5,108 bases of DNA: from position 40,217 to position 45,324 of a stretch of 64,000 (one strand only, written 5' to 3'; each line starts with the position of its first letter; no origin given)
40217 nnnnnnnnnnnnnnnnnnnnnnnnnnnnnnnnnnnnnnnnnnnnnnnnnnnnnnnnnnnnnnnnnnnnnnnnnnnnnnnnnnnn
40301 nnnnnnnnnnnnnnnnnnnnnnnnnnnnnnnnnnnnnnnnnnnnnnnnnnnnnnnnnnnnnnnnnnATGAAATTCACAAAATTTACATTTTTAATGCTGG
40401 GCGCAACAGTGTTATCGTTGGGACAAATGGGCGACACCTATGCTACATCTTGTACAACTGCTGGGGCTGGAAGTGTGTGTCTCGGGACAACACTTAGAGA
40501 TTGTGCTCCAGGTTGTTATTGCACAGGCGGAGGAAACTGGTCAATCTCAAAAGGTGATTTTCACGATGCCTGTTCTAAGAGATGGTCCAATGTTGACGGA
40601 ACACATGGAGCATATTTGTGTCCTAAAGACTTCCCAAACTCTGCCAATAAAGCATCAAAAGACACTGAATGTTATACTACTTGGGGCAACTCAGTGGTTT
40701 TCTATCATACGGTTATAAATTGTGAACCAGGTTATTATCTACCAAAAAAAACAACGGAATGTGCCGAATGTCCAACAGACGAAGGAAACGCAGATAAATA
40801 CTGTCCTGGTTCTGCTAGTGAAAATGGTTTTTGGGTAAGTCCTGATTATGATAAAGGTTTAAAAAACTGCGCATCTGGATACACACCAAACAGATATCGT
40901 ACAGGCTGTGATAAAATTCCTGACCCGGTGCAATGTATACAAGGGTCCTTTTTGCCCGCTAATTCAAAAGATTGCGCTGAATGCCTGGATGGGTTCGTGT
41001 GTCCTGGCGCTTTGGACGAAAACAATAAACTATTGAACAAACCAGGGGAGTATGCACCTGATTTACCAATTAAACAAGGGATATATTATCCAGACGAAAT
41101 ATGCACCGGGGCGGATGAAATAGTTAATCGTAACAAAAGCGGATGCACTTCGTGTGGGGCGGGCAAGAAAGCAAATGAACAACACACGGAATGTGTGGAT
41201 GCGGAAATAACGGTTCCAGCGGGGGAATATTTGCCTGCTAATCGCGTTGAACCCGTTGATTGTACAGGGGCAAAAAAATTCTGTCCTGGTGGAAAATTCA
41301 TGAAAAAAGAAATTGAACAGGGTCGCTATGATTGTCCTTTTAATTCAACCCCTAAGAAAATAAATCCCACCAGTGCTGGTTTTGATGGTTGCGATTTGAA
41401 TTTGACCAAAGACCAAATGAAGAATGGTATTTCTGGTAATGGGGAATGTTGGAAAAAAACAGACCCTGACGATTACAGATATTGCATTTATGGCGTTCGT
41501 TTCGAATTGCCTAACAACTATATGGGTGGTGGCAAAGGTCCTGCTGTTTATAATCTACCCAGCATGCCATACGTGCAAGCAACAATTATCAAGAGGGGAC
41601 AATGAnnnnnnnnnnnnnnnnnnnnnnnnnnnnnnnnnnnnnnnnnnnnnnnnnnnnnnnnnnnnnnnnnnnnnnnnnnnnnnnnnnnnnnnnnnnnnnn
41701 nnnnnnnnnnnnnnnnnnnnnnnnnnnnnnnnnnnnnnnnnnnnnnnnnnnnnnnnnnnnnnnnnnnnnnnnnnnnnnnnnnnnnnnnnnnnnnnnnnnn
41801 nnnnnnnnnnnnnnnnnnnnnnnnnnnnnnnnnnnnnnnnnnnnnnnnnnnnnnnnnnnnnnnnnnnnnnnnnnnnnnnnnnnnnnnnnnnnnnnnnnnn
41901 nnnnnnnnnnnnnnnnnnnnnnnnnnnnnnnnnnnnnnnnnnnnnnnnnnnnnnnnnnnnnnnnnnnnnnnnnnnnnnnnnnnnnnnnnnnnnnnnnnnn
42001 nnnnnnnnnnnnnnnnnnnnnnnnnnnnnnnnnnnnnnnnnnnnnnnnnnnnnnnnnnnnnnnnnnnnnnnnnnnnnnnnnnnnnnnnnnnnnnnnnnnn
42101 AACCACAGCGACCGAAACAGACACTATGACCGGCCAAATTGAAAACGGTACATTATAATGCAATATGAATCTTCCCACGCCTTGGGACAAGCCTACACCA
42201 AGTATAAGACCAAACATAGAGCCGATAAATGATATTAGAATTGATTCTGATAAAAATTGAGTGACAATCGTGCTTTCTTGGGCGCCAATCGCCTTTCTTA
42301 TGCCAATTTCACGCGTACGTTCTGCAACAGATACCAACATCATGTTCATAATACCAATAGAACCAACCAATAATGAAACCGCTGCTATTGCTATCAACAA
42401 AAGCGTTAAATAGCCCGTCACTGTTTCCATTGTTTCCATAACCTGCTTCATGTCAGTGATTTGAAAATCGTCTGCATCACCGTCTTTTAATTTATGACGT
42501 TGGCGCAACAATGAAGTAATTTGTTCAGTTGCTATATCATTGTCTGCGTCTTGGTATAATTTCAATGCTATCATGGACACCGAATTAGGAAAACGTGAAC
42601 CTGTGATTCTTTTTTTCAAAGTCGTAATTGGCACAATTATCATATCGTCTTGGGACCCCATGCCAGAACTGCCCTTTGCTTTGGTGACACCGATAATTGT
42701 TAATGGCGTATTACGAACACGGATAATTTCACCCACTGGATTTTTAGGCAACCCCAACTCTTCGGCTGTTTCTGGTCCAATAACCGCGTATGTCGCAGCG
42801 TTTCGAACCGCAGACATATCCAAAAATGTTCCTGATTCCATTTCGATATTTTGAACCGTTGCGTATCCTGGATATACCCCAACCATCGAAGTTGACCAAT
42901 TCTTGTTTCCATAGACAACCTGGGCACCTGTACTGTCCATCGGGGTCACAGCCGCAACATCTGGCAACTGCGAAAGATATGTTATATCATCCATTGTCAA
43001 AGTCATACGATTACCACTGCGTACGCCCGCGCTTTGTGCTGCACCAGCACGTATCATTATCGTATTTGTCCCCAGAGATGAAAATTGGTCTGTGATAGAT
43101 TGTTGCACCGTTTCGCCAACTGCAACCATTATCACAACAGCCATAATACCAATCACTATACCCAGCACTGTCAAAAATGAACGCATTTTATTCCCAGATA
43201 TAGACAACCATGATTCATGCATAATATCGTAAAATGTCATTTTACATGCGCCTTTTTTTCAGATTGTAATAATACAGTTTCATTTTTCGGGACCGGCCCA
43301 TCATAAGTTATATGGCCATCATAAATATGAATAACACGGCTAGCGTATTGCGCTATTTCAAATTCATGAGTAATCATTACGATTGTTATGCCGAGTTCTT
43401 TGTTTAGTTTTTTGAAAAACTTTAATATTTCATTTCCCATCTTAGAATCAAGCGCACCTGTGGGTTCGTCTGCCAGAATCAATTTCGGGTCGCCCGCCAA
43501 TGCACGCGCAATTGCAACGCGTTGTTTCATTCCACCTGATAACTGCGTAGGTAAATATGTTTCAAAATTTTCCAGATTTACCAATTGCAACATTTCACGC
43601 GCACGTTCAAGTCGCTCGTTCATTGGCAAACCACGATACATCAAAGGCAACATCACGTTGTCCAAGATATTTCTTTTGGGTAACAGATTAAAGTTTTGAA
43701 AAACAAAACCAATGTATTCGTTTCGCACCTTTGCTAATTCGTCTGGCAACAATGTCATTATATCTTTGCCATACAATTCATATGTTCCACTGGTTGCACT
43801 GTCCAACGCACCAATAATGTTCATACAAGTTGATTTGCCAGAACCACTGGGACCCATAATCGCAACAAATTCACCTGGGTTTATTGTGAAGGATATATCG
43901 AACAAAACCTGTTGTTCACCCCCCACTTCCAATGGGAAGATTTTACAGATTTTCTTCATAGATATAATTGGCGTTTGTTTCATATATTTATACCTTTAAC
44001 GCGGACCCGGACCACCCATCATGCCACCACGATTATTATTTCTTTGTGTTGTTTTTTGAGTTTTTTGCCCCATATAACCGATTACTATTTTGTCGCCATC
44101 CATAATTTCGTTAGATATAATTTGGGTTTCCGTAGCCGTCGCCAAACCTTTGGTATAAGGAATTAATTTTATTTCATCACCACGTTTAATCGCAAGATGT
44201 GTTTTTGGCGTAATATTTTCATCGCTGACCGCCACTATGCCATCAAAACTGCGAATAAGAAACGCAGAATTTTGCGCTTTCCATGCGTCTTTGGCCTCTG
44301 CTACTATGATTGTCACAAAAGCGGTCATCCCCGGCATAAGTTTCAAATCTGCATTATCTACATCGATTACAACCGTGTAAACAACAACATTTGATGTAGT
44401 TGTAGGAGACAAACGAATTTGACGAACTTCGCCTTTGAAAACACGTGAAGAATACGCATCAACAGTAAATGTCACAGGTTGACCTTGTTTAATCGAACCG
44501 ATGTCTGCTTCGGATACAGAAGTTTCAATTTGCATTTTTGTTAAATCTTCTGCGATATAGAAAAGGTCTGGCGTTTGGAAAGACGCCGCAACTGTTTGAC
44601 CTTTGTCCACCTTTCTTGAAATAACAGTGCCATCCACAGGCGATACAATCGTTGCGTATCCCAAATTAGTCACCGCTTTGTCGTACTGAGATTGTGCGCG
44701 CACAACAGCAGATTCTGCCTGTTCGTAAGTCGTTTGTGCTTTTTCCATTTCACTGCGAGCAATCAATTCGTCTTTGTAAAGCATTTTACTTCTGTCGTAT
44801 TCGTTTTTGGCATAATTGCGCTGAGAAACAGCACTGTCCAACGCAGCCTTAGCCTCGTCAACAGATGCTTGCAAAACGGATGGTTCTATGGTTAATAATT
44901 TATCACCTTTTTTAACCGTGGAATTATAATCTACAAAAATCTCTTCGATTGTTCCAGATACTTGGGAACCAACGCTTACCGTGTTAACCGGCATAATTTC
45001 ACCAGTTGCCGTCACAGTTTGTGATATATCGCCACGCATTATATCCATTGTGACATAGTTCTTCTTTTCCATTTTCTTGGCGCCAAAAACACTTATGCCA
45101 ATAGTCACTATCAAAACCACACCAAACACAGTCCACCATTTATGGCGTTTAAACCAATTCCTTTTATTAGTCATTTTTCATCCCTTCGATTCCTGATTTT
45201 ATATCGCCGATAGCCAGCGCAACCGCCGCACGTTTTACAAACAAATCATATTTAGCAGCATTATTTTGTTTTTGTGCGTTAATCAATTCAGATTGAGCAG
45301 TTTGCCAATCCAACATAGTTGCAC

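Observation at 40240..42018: Eukaryote-like cysteine-rich secreted protein in a repeat-bounded pocket next to tRNA-Arg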

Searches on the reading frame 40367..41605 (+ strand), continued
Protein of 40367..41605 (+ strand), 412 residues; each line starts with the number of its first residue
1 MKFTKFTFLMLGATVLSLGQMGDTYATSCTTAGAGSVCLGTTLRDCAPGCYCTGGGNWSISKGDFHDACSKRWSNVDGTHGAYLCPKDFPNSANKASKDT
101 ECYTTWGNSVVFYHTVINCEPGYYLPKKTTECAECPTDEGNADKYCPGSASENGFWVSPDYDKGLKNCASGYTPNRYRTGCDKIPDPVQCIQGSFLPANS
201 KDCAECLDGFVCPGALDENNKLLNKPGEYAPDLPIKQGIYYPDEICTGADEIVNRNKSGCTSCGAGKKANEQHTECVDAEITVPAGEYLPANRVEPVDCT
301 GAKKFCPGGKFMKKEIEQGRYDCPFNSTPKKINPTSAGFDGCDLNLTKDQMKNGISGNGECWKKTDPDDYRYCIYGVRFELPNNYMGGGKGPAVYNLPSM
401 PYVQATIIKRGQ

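Call 88: fold_search(model_id=the predicted structure, library=viral)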
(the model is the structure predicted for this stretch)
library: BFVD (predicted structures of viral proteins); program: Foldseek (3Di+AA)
matches with E <= 10: 77; with E <= 0.001: 0
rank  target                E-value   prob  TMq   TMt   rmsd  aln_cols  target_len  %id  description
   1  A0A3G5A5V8            1.7e-03  0.75  0.16  0.12  12.0       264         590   14  Uncharacterized protein [Harvfovirus sp.]
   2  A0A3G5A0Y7            2.8e-03  0.35  0.10  0.07  22.4       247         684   17  Uncharacterized protein [Harvfovirus sp.]
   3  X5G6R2                4.4e-03  0.15  0.10  0.09  23.6       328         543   10  VP91 [Nilaparvata lugens endogenous nudivirus]
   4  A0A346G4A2            6.6e-03  0.18  0.11  0.08  18.8       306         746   13  (no name in the UniProt tables at hand)
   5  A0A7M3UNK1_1          1.5e-02  0.23  0.12  0.07  17.8       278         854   14  Tyrosine-protein kinase ephrin type A/B receptor-like domain-containing protein [Pyramimonas orientalis virus 01B]
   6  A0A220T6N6            2.0e-02  0.41  0.15  0.23  10.2       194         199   15  Truncated TNFa-receptor [Eptesipox virus]
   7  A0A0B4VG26            5.6e-02  0.06  0.10  0.07  29.9       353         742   13  VP91/95 [Tipula oleracea nudivirus]
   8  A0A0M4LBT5            6.6e-02  0.06  0.10  0.07  23.8       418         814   11  (no name in the UniProt tables at hand)
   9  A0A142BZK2            7.4e-02  0.04  0.09  0.08  45.0       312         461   17  (no name in the UniProt tables at hand)
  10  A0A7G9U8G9            1.4e-01  0.06  0.08  0.08  13.8       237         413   10  Capsid associated protein [Spilarctia obliqua nucleopolyhedrovirus]
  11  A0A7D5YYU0            2.1e-01  0.06  0.11  0.07  19.7       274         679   12  (no name in the UniProt tables at hand)
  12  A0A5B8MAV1            2.1e-01  0.04  0.10  0.06  21.5       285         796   10  Fiber [Ovine adenovirus 8]
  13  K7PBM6                3.0e-01  0.16  0.12  0.25   8.0       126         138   15  Protein ORF136A [Cyprinid herpesvirus 1]
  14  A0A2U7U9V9            3.1e-01  0.07  0.12  0.12  11.7       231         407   12  Uncharacterized protein [Pandoravirus quercus]
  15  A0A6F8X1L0            3.5e-01  0.08  0.13  0.17  18.2       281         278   12  Tumor necrosis factor receptor [Lymphocystis disease virus 2]
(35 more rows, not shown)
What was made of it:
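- On Ephrin_rec_like / TNFR cysteine-rich domain fold: In BFVD the best E is 1.7e-3 (call 88).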

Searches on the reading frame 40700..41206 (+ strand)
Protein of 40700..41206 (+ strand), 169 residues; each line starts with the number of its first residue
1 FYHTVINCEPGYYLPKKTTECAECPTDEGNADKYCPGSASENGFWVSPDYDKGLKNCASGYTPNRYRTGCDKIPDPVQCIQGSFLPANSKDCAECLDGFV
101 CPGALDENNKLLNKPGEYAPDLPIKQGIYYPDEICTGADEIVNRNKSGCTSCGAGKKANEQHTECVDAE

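Call 59: predict_structure(alignment_id=A4)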
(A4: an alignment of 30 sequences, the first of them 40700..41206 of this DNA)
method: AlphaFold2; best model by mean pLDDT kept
length: 169 residues; sequences in the alignment: 30
mean_pLDDT: 93.1   pTM: 0.74
mean pLDDT of the five models: 93.1, 92.4, 92.1, 91.4, 90.9
residues with pLDDT >= 90: 145; 70-90: 22; 50-70: 2; < 50: 0
segments of 3 or more residues with pLDDT < 50: none
pLDDT, mean of each block of 10 residues (from residue 1): 85 96 90 93 93 94 95 96 96 96 91 93 93 92 94 94 91
secondary structure, 60 per line:
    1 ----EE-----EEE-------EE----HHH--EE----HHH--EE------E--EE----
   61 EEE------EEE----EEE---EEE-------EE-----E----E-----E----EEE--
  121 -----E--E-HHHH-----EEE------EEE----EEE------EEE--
elements in order: E12-14 E61-63 E70-72 E77-79 E83-85 E116-118 H131-134 E140-142 E149-151 E156-158 E165-167

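Call 63: fold_search(model_id=the predicted structure, library=pdb)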
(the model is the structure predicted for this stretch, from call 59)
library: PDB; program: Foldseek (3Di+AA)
matches with E <= 10: 212; with E <= 0.001: 0
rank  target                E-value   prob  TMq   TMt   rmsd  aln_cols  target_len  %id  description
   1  8wa2_C                8.7e-02  0.25  0.25  0.04  17.3       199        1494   16  cryo-EM structure of native mastigonemes isolated from Chlamydomonas reinhardtii at 3.0 angstrom resolution (released 2024-04-10)
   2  8wa2_F                1.3e-01  0.11  0.19  0.03  28.9       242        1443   13  cryo-EM structure of native mastigonemes isolated from Chlamydomonas reinhardtii at 3.0 angstrom resolution (released 2024-04-10)
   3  9vqm_C                1.4e-01  0.30  0.24  0.06  16.1       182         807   18  Cryo-EM structure of Elapor1WT in tetrameric form (released 2025-07-23)
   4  9vql_A                1.6e-01  0.30  0.25  0.07  16.1       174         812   16  Cryo-EM structure of the dimeric Elapor1 mutant (released 2025-07-23)
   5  9f7z_F                2.0e-01  0.13  0.17  0.20  14.2       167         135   15  Crystal structure of human 4-1BB/TNFRSF9 in complex with the anti-4-1BB DARPin protein (released 2025-05-21)
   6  4kgg_C                2.1e-01  0.12  0.19  0.19  20.1       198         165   11  Crystal structure of light mutant2 and dcr3 complex (released 2013-08-07)
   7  7p3i_A                2.3e-01  0.13  0.20  0.20  21.3       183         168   12  Crystal structure of human CD40/TNFRSF5 in complex with the anti-CD40 DARPin protein (released 2022-04-06)
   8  7d4b_A                2.3e-01  0.10  0.18  0.20  15.9       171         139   15  Crystal structure of 4-1BB in complex with a VHH (released 2021-07-14)
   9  6a3w_L                2.4e-01  0.16  0.21  0.26  12.5       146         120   14  Complex structure of 4-1BB and utomilumab (released 2018-10-10)
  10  8wa2_A                2.5e-01  0.16  0.25  0.04  18.9       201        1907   15  cryo-EM structure of native mastigonemes isolated from Chlamydomonas reinhardtii at 3.0 angstrom resolution (released 2024-04-10)
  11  7p3i_C                2.5e-01  0.12  0.21  0.21  19.4       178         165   15  Crystal structure of human CD40/TNFRSF5 in complex with the anti-CD40 DARPin protein (released 2022-04-06)
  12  9vqm_A                2.8e-01  0.20  0.24  0.06  16.2       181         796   14  Cryo-EM structure of Elapor1WT in tetrameric form (released 2025-07-23)
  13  9vqm_B                3.0e-01  0.23  0.24  0.06  15.9       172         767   12  Cryo-EM structure of Elapor1WT in tetrameric form (released 2025-07-23)
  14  6a3w_C                3.1e-01  0.10  0.18  0.21  16.1       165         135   13  Complex structure of 4-1BB and utomilumab (released 2018-10-10)
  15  8wpu_B                3.3e-01  0.06  0.14  0.05  19.3       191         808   13  Human calcium-sensing receptor(CaSR) bound to cinacalcet in complex with Gq protein (released 2023-11-22)
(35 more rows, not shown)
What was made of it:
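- On Ephrin_rec_like / TNFR cysteine-rich domain fold: For the fragment model (pLDDT 93) the best E is 0.087 with TMq 0.25 (call 63).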

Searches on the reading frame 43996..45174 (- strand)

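Call 91: search_protein_families(library=pfam, proteins=[window:43996-45174:-], max_evalue=0.001)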
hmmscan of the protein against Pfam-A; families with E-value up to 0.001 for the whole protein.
window:43996-45174:- (392 aa): 4 families
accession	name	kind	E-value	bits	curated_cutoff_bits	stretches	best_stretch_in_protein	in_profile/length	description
PF16576.10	HlyD_D23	-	4.6e-23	82.1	30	1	50-285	2-214/214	Barrel-sandwich domain of CusB or HlyD membrane-fusion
PF13437.12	HlyD_3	-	1.5e-18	67.9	22.2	1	175-282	1-106/106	HlyD family secretion protein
PF13533.13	Biotin_lipoyl_2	-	5.8e-07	29.6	29.8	1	67-97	2-32/32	Biotin-lipoyl like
PF00364.28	Biotin_lipoyl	-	1.2e-05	25.4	22.1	0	66-96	43-73/73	Biotin-requiring enzyme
